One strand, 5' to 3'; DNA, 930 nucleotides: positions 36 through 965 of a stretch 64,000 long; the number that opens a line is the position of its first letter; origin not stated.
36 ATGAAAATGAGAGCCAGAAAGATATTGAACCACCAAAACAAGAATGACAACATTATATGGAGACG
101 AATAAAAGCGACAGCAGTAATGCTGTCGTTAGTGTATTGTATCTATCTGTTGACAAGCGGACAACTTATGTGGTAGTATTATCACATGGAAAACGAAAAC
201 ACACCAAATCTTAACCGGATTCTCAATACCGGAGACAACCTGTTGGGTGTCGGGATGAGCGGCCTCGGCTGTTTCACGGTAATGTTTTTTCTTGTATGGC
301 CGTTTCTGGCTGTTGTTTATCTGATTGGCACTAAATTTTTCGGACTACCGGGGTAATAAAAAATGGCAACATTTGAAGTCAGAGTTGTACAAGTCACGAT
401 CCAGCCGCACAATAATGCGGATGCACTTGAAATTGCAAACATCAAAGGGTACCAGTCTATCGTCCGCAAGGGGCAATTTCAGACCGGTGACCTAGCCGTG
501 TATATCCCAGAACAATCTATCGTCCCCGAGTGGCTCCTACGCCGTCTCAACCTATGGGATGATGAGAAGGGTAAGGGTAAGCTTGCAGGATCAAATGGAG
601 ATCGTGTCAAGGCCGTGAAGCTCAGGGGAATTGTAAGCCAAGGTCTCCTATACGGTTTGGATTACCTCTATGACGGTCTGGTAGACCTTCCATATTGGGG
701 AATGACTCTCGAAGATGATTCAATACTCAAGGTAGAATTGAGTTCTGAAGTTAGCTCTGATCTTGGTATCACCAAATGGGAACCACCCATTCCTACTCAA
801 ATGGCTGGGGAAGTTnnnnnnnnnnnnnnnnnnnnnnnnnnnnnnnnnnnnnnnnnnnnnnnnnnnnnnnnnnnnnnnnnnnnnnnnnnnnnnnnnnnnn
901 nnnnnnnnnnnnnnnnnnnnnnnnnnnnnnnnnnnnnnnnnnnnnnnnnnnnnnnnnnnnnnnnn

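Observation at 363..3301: Two adjacent RNA ligases, one fused to a tRNA-binding OB-fold, at the head of a dispersed tRNA-repair toolkit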

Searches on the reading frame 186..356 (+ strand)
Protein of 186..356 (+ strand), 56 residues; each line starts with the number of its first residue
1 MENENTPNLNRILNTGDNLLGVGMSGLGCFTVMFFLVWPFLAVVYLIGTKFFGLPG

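Call 4: search_protein_families(library=pfam, proteins=[window:186-356:+], max_evalue=1)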
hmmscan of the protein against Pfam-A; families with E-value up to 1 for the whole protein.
window:186-356:+ (56 aa): 1 family
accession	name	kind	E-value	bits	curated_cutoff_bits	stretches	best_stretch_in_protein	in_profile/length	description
PF11511.13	RhodobacterPufX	-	0.046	13.8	25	1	2-49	3-50/67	Intrinsic membrane protein PufX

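Call 5: search_protein_families(library=phrogs, proteins=[window:186-356:+], max_evalue=0.01)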
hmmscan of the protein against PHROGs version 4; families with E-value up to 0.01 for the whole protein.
window:186-356:+ (56 aa): 0 families

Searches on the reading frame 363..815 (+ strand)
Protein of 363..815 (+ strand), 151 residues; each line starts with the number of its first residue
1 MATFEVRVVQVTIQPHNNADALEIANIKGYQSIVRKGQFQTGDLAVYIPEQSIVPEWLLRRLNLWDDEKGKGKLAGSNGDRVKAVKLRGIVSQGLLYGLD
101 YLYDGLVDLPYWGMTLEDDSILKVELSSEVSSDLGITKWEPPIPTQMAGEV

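Call 48: predict_structure(alignment_id=A2)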
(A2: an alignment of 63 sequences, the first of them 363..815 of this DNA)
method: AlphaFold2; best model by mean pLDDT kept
length: 151 residues; sequences in the alignment: 63
mean_pLDDT: 89.9   pTM: 0.80
mean pLDDT of the five models: 89.9, 89.4, 89.1, 86.8, 86.6
residues with pLDDT >= 90: 109; 70-90: 35; 50-70: 7; < 50: 0
segments of 3 or more residues with pLDDT < 50: none
pLDDT, mean of each block of 10 residues (from residue 1): 84 88 89 91 94 95 93 92 87 93 93 95 96 93 69 53
secondary structure, 60 per line:
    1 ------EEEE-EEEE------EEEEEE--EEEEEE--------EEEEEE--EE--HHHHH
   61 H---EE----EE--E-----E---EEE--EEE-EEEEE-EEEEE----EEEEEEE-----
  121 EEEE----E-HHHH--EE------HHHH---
elements in order: E7-10 E12-15 E22-27 E30-35 E44-49 H56-61 E85-87 E90-92 E94-98 E100-104 E109-115 E121-124 H131-134 H145-148

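Call 70: search_solved_structures(query=A3, max_evalue=10, show_alignments=5)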
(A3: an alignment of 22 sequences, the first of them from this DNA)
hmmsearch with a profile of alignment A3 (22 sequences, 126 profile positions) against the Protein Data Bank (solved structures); distinct sequences matched with E-value up to 10: 17.
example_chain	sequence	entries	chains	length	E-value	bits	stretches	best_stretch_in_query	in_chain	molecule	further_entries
6vt5_A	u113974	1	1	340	4.1e-13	52.6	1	12-104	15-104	RNA Ligase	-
6vt1_A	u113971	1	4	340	4.1e-13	52.6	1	12-104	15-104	RNA Ligase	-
6vt9_A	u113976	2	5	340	4.1e-13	52.6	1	12-104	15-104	RNA ligase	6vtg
5cot_A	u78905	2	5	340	4.1e-13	52.6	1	12-104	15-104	Naegleria gruberi RNA ligase | RNA ligase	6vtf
6vt8_A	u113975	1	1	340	4.1e-13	52.6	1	12-104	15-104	RNA Ligase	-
6vt3_A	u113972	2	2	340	4.1e-13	52.6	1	12-104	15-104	RNA Ligase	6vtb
6vt4_A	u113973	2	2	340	4.1e-13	52.6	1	12-104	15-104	RNA Ligase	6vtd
5cou_A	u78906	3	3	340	4.1e-13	52.6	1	12-104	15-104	Naegleria gruberi RNA ligase | RNA ligase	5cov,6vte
6vt0_A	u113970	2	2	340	4.2e-13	52.5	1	12-104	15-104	RNA Ligase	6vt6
5h34_A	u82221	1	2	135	0.0023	21.1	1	2-28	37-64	Methionine-tRNA ligase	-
1mkh_A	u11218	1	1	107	0.0052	19.9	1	2-27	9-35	C-terminal domain of Methionyl-tRNA synthetase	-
3ers_X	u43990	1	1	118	0.088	15.9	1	2-70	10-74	tRNA-binding protein ygjH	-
1ntg_A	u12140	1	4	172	0.18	14.9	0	5-27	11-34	Tyrosyl-tRNA synthetase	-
1rqg_A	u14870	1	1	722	0.55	13.4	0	3-27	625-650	Methionyl-tRNA synthetase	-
2g64_A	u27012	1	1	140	0.97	12.6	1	75-115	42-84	Putative 6-pyruvoyl tetrahydrobiopterin synthase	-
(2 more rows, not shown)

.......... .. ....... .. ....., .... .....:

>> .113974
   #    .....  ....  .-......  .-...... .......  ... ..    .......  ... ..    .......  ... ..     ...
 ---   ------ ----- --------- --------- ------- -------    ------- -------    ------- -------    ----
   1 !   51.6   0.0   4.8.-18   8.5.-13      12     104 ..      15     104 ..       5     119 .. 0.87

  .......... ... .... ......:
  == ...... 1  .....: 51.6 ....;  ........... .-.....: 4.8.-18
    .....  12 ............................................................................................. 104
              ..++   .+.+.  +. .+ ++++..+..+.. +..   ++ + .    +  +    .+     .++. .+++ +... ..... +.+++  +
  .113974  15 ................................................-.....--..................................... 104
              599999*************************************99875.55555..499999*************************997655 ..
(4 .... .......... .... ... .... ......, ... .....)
